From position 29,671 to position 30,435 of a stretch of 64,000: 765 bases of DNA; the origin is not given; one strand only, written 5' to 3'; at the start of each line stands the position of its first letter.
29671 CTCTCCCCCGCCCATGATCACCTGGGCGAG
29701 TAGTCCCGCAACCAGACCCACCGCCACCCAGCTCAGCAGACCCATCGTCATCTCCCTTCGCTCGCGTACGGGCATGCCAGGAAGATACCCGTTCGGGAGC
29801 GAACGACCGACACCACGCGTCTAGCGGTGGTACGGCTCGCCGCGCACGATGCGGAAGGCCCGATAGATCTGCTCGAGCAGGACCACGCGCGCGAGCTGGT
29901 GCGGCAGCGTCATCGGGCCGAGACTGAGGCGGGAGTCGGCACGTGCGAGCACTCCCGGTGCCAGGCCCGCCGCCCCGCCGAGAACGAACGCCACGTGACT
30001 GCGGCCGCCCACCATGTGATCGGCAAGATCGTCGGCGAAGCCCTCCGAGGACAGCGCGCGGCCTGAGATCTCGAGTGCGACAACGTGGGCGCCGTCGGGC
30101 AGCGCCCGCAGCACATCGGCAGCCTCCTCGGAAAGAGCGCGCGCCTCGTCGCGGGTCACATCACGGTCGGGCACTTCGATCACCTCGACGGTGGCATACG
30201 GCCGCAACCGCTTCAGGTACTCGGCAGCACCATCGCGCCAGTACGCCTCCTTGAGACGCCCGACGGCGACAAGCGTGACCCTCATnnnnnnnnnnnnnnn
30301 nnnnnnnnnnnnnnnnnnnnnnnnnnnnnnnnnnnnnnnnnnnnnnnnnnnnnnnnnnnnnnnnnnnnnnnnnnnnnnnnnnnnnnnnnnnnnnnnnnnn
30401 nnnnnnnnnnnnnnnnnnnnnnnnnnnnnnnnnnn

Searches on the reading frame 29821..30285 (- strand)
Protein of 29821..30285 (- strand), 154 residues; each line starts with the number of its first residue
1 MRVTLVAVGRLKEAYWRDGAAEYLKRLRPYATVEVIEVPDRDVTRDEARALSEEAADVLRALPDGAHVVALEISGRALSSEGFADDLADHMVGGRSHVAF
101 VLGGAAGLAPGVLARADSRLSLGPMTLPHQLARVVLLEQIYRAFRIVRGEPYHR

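Call 74: search_protein_families(library=pfam, proteins=[window:29821-30285:-], max_evalue=0.001)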
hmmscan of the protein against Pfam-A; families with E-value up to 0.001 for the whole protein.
window:29821-30285:- (154 aa): 1 family
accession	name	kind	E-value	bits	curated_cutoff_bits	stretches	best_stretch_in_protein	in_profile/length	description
PF02590.22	SPOUT_MTase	-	8.6e-53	178.9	27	1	1-153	1-154/154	Predicted SPOUT methyltransferase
